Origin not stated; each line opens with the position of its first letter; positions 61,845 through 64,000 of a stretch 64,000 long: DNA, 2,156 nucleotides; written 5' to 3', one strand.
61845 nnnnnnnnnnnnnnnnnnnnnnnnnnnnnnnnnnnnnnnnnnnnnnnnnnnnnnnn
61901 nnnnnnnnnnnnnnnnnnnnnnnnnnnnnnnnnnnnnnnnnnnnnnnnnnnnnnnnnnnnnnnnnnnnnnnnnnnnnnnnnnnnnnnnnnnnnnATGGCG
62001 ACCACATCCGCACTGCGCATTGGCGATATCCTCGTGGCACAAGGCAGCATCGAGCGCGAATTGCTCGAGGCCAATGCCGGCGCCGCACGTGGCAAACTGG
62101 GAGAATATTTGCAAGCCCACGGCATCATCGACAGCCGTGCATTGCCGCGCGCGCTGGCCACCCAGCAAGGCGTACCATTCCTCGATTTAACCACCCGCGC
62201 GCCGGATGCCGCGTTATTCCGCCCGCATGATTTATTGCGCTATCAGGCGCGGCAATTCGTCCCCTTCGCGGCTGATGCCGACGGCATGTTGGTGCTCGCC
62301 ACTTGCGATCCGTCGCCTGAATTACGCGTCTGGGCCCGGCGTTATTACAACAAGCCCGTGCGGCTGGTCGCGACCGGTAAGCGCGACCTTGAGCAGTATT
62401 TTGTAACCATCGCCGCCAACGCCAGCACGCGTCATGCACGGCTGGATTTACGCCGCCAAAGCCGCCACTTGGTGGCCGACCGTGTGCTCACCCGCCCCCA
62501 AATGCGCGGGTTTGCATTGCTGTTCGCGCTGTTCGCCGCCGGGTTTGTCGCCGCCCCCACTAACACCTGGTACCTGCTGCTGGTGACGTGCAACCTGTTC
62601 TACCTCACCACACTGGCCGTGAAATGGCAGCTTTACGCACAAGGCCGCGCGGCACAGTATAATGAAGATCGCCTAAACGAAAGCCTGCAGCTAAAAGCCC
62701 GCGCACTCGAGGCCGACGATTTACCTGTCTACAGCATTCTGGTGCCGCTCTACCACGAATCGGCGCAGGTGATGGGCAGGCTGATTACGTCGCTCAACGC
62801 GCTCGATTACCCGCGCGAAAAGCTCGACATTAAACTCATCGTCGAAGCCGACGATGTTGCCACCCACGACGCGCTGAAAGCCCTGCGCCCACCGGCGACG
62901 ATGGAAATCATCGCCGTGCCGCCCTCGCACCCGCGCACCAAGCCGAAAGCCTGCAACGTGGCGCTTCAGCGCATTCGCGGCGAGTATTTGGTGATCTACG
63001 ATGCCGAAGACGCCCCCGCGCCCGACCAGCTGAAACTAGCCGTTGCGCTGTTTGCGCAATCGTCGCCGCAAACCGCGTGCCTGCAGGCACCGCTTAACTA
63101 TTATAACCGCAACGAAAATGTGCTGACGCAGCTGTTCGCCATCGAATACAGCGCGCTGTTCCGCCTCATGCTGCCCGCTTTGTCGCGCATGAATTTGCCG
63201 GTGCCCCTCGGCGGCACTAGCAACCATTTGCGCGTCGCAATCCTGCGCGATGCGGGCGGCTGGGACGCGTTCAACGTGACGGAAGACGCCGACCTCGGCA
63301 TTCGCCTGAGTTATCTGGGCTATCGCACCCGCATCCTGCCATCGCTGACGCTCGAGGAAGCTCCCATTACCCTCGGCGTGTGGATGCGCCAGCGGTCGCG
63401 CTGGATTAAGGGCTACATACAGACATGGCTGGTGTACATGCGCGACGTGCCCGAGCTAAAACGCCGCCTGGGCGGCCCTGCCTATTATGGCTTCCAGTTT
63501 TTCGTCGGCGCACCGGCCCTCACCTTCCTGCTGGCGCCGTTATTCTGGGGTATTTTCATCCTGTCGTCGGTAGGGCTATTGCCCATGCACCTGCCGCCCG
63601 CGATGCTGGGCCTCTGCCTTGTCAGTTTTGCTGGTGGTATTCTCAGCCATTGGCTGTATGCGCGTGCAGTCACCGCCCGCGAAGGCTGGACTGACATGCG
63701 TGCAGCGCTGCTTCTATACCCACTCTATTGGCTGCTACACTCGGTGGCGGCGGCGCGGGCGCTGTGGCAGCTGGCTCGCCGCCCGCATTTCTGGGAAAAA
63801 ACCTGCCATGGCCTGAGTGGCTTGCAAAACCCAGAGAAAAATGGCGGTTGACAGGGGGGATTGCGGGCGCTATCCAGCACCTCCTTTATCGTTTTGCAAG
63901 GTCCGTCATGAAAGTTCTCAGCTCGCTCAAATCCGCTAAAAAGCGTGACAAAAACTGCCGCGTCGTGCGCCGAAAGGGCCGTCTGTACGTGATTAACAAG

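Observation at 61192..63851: Two-gene c-di-GMP-gated polysaccharide synthase plus outer-membrane barrel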

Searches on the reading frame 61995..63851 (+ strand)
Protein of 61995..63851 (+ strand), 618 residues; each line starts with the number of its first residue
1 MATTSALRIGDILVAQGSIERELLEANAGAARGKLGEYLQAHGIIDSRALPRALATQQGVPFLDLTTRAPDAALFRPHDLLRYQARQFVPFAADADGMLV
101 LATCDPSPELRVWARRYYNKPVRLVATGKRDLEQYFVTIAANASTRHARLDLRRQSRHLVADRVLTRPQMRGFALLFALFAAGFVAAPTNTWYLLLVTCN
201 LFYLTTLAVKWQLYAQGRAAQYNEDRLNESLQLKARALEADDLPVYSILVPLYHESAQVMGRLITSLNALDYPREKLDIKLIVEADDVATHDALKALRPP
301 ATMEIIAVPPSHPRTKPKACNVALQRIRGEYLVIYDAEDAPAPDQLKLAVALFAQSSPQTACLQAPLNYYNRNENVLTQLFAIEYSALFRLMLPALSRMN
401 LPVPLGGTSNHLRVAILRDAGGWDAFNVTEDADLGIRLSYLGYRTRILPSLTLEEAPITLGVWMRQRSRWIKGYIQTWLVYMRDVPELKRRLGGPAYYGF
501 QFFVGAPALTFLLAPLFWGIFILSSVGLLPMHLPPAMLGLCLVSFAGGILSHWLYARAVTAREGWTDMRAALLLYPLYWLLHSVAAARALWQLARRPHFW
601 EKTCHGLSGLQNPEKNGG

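Call 3: search_protein_families(library=pfam, proteins=[window:61995-63851:+], max_evalue=0.1)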
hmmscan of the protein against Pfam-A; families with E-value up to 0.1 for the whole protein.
window:61995-63851:+ (618 aa): 4 families
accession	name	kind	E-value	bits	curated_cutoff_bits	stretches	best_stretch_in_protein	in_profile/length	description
PF13632.12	Glyco_trans_2_3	-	4.2e-24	85.9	27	1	332-531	2-191/198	Glycosyl transferase family group 2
PF13641.12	Glyco_tranf_2_3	-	9.6e-24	85.1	27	1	246-473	3-230/230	Glycosyltransferase like family 2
PF00535.33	Glycos_transf_2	-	4.8e-10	40.1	23.3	1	247-390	1-138/168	Glycosyl transferase family 2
PF05157.20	MshEN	-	3.5e-07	30.6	23.1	1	59-136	2-80/90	MshEN domain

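Call 4: search_protein_families(library=ncbifam, proteins=[window:61995-63851:+], max_evalue=0.1)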
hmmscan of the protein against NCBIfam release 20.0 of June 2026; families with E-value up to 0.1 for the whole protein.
window:61995-63851:+ (618 aa): 14 families
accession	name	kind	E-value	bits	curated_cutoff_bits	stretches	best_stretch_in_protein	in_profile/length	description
TIGR03030.1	CelA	equivalog_domain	1.3e-21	76.3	699.1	1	234-521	121-426/714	UDP-forming cellulose synthase catalytic subunit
NF008558.0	PRK11498.1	equivalog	1.9e-17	62.5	992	1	241-518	270-547/872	UDP-forming cellulose synthase catalytic subunit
TIGR03937.1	PgaC_IcaA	equivalog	1.4e-16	60.5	422.3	1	201-491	6-287/407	poly-beta-1,6-N-acetyl-D-glucosamine synthase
TIGR03965.1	mycofact_glyco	equivalog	1.3e-09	37.5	280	1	227-470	57-296/467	mycofactocin biosynthesis glycosyltransferase MftF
NF011305.0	PRK14716.1-3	equivalog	1.7e-08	34.1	409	1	235-595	44-438/486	glycosyl transferase family protein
NF041865.1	EpsU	equivalog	2.2e-08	33.5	700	1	243-447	38-237/394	exopolysaccharide biosynthesis GT2 family glycosyltransferase EpsU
NF012033.0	PRK15489.1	equivalog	3.2e-08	32.2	537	1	6-126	490-614/703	glycosyl transferase family protein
NF053846.1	glyco_with_XrtP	equivalog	3.9e-08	32.4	520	1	371-603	191-435/440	XrtP-associated glycosyltransferase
TIGR04242.1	nodulat_NodC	equivalog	1.2e-07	31.1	550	1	226-385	30-186/395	chitooligosaccharide synthase NodC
TIGR03111.1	glyc2_xrt_Gpos1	hypoth_equivalog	1.2e-05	24.3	363.95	1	239-483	44-295/439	TIGR03111 family XrtG-associated glycosyltransferase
NF053729.1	c-di-GMP_motif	domain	1.8e-05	24.4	38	1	8-57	1-53/53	cyclic di-GMP-binding domain-containing protein, MshE-related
NF008411.1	PRK11234.1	equivalog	2.8e-05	22.7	1170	1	8-107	483-583/723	cyclic di-3',5'-guanylate-activated glycosyltransferase NfrB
NF041875.1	EPS_EpsD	equivalog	0.0002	20.8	370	1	247-466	2-219/325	exopolysaccharide biosynthesis glycosyltransferase EpsD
TIGR02538.1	type_IV_pilB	equivalog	0.0052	15.4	675.65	1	9-136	2-132/564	type IV-A pilus assembly ATPase PilB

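Call 5: find_homologous_proteins(query=window:61995-63851:+)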
Query window:61995-63851:+ (618 aa): 8000 proteins with E <= 0.001 among 8000 candidates; the best 120 are listed.
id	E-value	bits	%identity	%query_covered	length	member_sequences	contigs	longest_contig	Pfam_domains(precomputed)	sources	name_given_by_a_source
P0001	0.0e+0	1400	100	100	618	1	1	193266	PF13632.13,PF05157.21,PF13641.13,PF00535.33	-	-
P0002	0.0e+0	1144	83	100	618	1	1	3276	PF13632.13,PF05157.21,PF13506.14,PF13641.13,PF00535.33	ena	-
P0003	0.0e+0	1080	78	100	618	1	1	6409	PF13632.13,PF05157.21,PF13641.13,PF00535.33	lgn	-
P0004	2.3e-259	880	67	97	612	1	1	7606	PF13632.13,PF13641.13,PF00535.33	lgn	-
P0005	1.0e-258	878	66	97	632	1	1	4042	PF13632.13,PF05157.21,PF13641.13,PF00535.33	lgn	-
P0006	2.3e-256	870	65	98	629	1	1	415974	PF13632.13,PF05157.21,PF13641.13,PF00535.33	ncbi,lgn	ncbi:MAG: glycosyltransferase family 2 protein [Pseudomonadota bacterium]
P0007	2.1e-255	867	64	98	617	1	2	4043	PF13632.13,PF05157.21,PF13506.14,PF13641.13,PF00535.33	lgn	-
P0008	1.2e-254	864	65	99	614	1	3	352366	PF13632.13,PF13506.14,PF13641.13,PF00535.33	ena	-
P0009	1.2e-247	841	62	99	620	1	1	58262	PF13632.13,PF13641.13,PF00535.33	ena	-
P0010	5.7e-245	832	62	98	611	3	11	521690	PF13632.13,PF05157.21,PF13506.14,PF13641.13,PF00535.33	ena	-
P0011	1.4e-243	828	64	97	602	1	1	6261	PF13632.13,PF05157.21,PF13641.13,PF00535.33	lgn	-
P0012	3.0e-242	823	61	98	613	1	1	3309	PF13632.13,PF13641.13,PF00535.33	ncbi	-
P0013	1.3e-241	821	62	98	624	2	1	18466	PF13632.13,PF05157.21,PF13506.14,PF13641.13,PF00535.33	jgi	jgi:cellulose synthase/poly-beta-1,6-N-acetylglucosamine synthase-like glycosyltransferase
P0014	1.0e-240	818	62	98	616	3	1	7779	PF13632.13,PF05157.21,PF13506.14,PF13641.13,PF00535.33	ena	-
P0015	1.0e-240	818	62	98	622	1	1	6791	PF13632.13,PF05157.21,PF13506.14,PF13641.13,PF00535.33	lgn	-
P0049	1.9e-231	788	58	99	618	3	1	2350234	PF13632.13,PF05157.21,PF13641.13,PF00535.33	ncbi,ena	-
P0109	5.0e-197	674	52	98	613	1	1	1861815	PF13632.13,PF05157.21,PF13641.13,PF00535.33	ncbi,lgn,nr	ncbi:MAG: glycosyltransferase [Alphaproteobacteria bacterium]|nr:glycosyltransferase [Alphaproteobac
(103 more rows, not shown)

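Call 8: find_related_loci(query=window:61995-63851:+, collection=genome_contigs, flank=6000)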
Query window:61995-63851:+ (618 aa) in genome_contigs; peptide patterns used: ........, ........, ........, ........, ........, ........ (x = any residue, [..] = any of these).
599 stretches matched a pattern (row limit reached: there are more); 507 encode a relative of the query (tblastn E <= 1e-3); the best 80 are kept; 80 distinct loci.
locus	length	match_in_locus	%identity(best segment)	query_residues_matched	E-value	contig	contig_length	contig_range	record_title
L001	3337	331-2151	61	1-608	0e+0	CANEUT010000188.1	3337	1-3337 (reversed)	MAG: Rickettsiales bacterium isolate CE-Jul18-75 genome assembly, contig: CE-Jul18-75.fna-C188, whole genome shotgun seq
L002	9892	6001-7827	60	1-610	0e+0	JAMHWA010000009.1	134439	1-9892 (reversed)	MAG: Alphaproteobacteria bacterium isolate UR_AS_maxbin.022 k201_6772, whole genome shotgun sequence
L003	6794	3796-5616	61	1-608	0e+0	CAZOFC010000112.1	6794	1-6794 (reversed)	MAG TPA_asm: uncultured Azospirillum sp. isolate SRP287051_co1_187 genome assembly, contig: NODE_13664_length_6794_cov_6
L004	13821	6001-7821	62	1-608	0e+0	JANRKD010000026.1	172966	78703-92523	MAG: Alphaproteobacteria bacterium isolate bins.32 k141_4540065, whole genome shotgun sequence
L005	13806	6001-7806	58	7-609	0e+0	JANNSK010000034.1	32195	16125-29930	MAG: Alphaproteobacteria bacterium isolate SOY_31_metabat_223 SOY_31_k141_2754629, whole genome shotgun sequence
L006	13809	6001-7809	62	8-611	0e+0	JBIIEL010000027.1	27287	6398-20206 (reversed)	MAG: Rickettsiales bacterium isolate ME2000-09-26pf_3300044610_group1_bin83 Rohwer_bin1996_scaffold_876_c1, whole genome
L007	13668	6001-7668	62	52-608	0e+0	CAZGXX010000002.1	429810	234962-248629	MAG TPA_asm: uncultured Azospirillum sp. isolate SRP296810_co1_155 genome assembly, contig: NODE_7_length_429810_cov_11.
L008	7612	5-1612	63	74-610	0e+0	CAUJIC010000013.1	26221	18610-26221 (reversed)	MAG: Pseudomonadota bacterium isolate KLAP13 genome assembly, contig: KLAP13_509007, whole genome shotgun sequence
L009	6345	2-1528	61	100-608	0e+0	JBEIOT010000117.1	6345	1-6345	MAG: Azospirillum sp. isolate Sample-106-S6-bin-20 Sample_106_S6-bin_20-k141_319339, whole genome shotgun sequence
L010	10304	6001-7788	51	8-610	0e+0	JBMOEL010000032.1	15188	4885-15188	MAG: Rickettsiales bacterium isolate Deming_bin.116 contig10858, whole genome shotgun sequence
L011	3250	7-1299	68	187-617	0e+0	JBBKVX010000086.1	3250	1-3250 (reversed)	MAG: Rickettsiales bacterium isolate metabat_bins.345 k119_2571209, whole genome shotgun sequence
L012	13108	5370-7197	68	3-608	0e+0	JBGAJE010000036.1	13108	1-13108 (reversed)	MAG: Rickettsiales bacterium isolate MAG_MBR_H125.1 MBRH125-1_opera_contig_8159, whole genome shotgun sequence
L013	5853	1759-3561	54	4-608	0e+0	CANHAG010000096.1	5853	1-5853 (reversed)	MAG: Rhodospirillaceae bacterium isolate RE-15aug16-64 genome assembly, contig: RE-15aug16-C27434, whole genome shotgun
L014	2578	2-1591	54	75-610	0e+0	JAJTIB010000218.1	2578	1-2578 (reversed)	MAG: Rickettsiales bacterium isolate CoA8_M105.1 k141_2108986, whole genome shotgun sequence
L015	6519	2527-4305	49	9-608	2e-168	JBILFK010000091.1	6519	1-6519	MAG: Rickettsiales bacterium isolate ME2016-08-10_3300042547_group7_bin69 Rohwer_bin1994_scaffold_2350_c1, whole genome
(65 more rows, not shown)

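Call 11: search_solved_structures(query=window:61995-63851:+, max_evalue=0.01, show_alignments=2)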
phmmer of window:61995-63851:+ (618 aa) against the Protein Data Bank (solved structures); distinct sequences matched with E-value up to 0.01: 19.
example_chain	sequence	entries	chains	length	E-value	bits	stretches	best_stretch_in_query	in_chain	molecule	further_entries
5ej1_A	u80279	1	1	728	1.7e-13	52.8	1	236-523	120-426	Putative cellulose synthase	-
4hg6_A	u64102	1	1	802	2e-13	52.6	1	236-523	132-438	Cellulose Synthase Subunit A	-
4p00_A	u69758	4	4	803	2e-13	52.6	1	236-523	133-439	Cellulose Synthase A subunit | Cellulose Synthase subunit A | Putative cellulose synthase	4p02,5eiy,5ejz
9fmv_A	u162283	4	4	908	6.9e-13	50.8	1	244-520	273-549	Cellulose synthase catalytic subunit [UDP-forming]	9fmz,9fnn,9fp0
7lby_A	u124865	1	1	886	7.2e-13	50.7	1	244-520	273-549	Cellulose synthase catalytic subunit [UDP-forming]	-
9b8v_E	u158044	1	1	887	7.2e-13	50.7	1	244-520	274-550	Cellulose synthase catalytic subunit [UDP-forming]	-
6f8l_G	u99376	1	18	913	1.5e-07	33.2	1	7-124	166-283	Type IV pilus assembly protein PilF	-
8pfa_A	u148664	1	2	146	2.7e-05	25.7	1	6-124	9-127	c-di-GMP binding domain of the ATPase enzyme PilF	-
6ejf_J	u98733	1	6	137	6.4e-05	24.5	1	7-124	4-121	Type IV pilus assembly protein PilF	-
8pdk_A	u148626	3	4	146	6.6e-05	24.4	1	7-124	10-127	c-di-GMP binding domain of the ATPase enzyme PilF | ATP-binding motif-containing protein pilF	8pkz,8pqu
9gl5_A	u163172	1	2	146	7.1e-05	24.3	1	7-124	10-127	ATP-binding motif-containing protein pilF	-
9glg_A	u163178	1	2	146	0.00017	23.1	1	7-124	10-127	ATP-binding motif-containing protein pilF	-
8pe0_A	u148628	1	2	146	0.00019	22.9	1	7-124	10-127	c-di-GMP binding domain of the ATPase enzyme PilF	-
8smm_A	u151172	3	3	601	0.00068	21.1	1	429-522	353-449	Hyaluronan synthase 1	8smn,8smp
5tze_C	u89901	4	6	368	0.00083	20.8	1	246-354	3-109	Glycosyl transferase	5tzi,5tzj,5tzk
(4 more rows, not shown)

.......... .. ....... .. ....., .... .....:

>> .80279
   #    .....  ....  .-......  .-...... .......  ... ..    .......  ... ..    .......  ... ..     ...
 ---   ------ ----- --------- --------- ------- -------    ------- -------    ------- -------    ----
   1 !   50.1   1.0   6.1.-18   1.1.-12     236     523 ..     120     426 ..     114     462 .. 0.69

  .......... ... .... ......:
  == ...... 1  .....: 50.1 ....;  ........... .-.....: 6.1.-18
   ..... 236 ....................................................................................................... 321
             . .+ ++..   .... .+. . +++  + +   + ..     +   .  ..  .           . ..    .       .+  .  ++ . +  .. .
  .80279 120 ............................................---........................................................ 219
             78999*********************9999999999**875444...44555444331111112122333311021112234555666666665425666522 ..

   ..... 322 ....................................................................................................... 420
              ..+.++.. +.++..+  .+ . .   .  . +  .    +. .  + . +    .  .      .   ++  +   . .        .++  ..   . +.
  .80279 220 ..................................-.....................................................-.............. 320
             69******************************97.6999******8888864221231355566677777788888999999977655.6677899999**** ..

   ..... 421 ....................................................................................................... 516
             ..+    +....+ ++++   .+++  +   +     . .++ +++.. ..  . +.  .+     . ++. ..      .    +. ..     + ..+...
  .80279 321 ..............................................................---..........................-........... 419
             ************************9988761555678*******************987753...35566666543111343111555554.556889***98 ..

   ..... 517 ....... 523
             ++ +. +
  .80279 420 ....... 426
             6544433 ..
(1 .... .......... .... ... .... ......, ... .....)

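Call 28: find_encoding_contigs(protein=P0049, flank=8000, max_places=2)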
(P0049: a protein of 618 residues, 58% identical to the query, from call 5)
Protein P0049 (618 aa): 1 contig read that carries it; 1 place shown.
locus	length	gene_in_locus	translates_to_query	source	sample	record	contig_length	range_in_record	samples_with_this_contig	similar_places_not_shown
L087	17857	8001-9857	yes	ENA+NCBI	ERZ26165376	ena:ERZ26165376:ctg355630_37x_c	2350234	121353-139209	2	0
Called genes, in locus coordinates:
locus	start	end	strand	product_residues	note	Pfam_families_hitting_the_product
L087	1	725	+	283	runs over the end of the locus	PF03167:UDG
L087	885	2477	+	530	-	PF01464:SLT, PF27553:SLT_superhelical (faint)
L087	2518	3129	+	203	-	PF01351:RNase_HII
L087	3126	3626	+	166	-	PF05258:DciA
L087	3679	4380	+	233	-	PF13462:Thioredoxin_4, PF01323:DSBA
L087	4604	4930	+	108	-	PF09527:ATPase_gene1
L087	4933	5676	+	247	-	PF00119:ATP-synt_A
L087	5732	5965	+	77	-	PF00137:ATP-synt_C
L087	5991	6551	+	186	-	PF02326:YMF19, PF00430:ATP-synt_B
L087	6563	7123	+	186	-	PF05405:Mt_ATP-synt_B, PF00430:ATP-synt_B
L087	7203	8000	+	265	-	-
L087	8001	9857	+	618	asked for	PF05157:MshEN (weak), PF00535:Glycos_transf_2, PF13641:Glyco_tranf_2_3, PF13632:Glyco_trans_2_3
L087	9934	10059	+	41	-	PF00444:Ribosomal_L36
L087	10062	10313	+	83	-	PF09834:DUF2061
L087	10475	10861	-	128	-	-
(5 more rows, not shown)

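Call 29: find_encoding_contigs(protein=P0109, flank=8000, max_places=2)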
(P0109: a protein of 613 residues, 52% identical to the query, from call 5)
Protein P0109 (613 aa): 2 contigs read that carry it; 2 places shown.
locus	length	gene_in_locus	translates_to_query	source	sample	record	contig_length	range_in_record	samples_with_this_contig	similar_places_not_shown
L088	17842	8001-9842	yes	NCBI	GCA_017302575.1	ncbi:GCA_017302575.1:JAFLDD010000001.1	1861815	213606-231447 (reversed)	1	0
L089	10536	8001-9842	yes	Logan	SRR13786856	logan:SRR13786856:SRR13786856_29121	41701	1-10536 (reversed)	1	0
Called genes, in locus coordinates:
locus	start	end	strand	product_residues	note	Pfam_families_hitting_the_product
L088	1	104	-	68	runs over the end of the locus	-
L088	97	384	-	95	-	-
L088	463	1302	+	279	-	PF03167:UDG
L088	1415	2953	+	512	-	PF01464:SLT, PF27553:SLT_superhelical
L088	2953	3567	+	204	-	PF01351:RNase_HII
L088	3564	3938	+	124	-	PF05258:DciA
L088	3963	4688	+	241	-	PF13462:Thioredoxin_4, PF01323:DSBA (faint)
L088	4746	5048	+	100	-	PF09527:ATPase_gene1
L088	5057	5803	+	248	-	PF00119:ATP-synt_A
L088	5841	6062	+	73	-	PF00137:ATP-synt_C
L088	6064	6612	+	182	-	PF02326:YMF19, PF00430:ATP-synt_B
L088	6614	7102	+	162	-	PF05405:Mt_ATP-synt_B, PF28006:HpsJ (weak), PF00430:ATP-synt_B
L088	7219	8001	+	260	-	-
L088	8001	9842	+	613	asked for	PF05157:MshEN, PF13641:Glyco_tranf_2_3, PF00535:Glycos_transf_2, PF13632:Glyco_trans_2_3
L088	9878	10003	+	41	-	PF00444:Ribosomal_L36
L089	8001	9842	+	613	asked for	PF05157:MshEN, PF13641:Glyco_tranf_2_3, PF00535:Glycos_transf_2, PF13632:Glyco_trans_2_3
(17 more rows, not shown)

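Call 35: predict_structure(alignment_id=A2)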
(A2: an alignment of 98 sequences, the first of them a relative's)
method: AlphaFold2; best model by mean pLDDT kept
length: 618 residues; sequences in the alignment: 98
mean_pLDDT: 93.7   pTM: 0.91
mean pLDDT of the five models: 93.7, 93.1, 92.4, 92.1, 91.4
residues with pLDDT >= 90: 552; 70-90: 53; 50-70: 7; < 50: 6
segments of 3 or more residues with pLDDT < 50: 1-3, 616-618
pLDDT, mean of each block of 10 residues (from residue 1): 70 97 95 91 92 95 94 94 93 95 96 97 95 90 92 93 94 97 96 92 95 98 96 97 97 96 97 96 96 96 93 89 94 97 98 98 97 97 97 97 91 97 91 93 97 96 95 95 97 97 93 90 89 89 94 98 96 97 96 92 86 53
secondary structure, 60 per line:
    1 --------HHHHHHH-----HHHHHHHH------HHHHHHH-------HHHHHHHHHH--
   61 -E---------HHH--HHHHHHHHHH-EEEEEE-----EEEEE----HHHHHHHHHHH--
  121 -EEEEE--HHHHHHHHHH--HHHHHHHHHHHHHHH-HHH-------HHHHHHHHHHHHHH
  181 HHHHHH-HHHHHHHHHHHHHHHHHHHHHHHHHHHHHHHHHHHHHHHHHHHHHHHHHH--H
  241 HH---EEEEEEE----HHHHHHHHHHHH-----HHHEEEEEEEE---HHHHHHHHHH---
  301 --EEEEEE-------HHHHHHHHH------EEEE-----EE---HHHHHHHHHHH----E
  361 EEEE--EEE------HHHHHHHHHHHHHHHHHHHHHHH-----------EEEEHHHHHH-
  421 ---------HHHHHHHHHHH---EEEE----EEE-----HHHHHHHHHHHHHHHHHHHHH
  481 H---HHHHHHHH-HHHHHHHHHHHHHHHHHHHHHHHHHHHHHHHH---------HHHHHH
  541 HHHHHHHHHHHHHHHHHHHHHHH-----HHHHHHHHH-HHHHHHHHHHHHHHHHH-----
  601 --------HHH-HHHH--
elements in order: H9-15 H21-28 H35-41 H49-58 H77-86 E88-93 E99-103 H108-118 E122-126 H129-138 H141-155 H167-186 H188-237 E246-252 H257-268 E277-284 H288-297 E303-308 H316-324 E331-334 H345-355 E360-364 E367-369 H376-398 E410-413 H414-419 H430-440 E444-447 E452-454 H460-481 H485-492 H494-525 H535-563 H569-577 H579-595 H613-616

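Call 39: fold_search(model_id=the predicted structure, library=pdb)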
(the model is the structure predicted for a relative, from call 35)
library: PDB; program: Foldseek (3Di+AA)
matches with E <= 10: 1103; with E <= 0.001: 280
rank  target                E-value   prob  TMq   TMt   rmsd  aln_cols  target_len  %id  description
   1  8smp_A                1.8e-14  1.00  0.50  0.58   7.6       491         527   16  Xenopus laevis hyaluronan synthase 1, UDP-bound, gating loop inserted state (released 2024-05-01)
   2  7sp7_A                2.1e-14  1.00  0.50  0.61   4.7       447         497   13  Chlorella virus hyaluronan synthase inhibited by UDP (released 2022-04-06)
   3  9b8v_E                9.1e-14  1.00  0.45  0.34  22.3       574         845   18  AlphaFold2 informed cryo-EM model of the E. coli cellulose synthase BcsAG3B6 complex (released 2025-02-19)
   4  7sp8_A                1.1e-13  1.00  0.47  0.57   5.5       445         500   13  Chlorella virus Hyaluronan Synthase bound to UDP-GlcNAc (released 2022-04-06)
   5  4p00_A                1.5e-13  1.00  0.48  0.41  12.9       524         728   19  Bacterial Cellulose Synthase in complex with cyclic-di-GMP and UDP (released 2014-04-09)
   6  4hg6_A                2.1e-13  1.00  0.46  0.39  13.1       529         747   19  Structure of a cellulose synthase - cellulose translocation intermediate (released 2012-12-19)
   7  8smn_A                2.7e-13  1.00  0.43  0.50   8.3       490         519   16  Xenopus laevis hyaluronan synthase 1, nascent HA polymer bound state (released 2024-05-01)
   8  8sne_A                3.6e-13  1.00  0.51  0.63   4.9       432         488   12  Chlorella virus Hyaluronan Synthase bound to GlcA extended GlcNAc primer and UDP (released 2024-05-01)
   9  8snc_A                3.6e-13  1.00  0.50  0.62   5.1       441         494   12  Chlorella virus Hyaluronan Synthase bound to GlcA extended GlcNAc primer (released 2024-05-01)
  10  9yq2_A                3.9e-13  1.00  0.49  0.61   5.1       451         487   13  Chlorella virus hyaluronan synthase bound to DDM (released 2025-12-10)
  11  7sp9_A                5.2e-13  1.00  0.49  0.60   5.3       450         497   12  Chlorella virus Hyaluronan Synthase in the GlcNAc-primed channel-closed state (released 2022-04-06)
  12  9fnn_A                6.3e-13  1.00  0.43  0.34  14.6       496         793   20  Cryo-EM structure of the c-di-GMP-saturated 'crown'less Bcs macrocomplex for cellulose secretion in E. coli (released 2024-10-16)
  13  8smm_A                8.3e-13  1.00  0.48  0.58   6.4       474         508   16  Xenopus laevis hyaluronan synthase 1 (released 2024-05-01)
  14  5ej1_A                9.6e-13  1.00  0.48  0.41   6.8       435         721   21  Pre-translocation state of bacterial cellulose synthase (released 2016-03-30)
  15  9yq5_A                1.3e-12  1.00  0.50  0.61   4.8       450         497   12  Chlorella virus hyaluronan synthase bound to an inserted UDP-GlcA (released 2025-12-10)
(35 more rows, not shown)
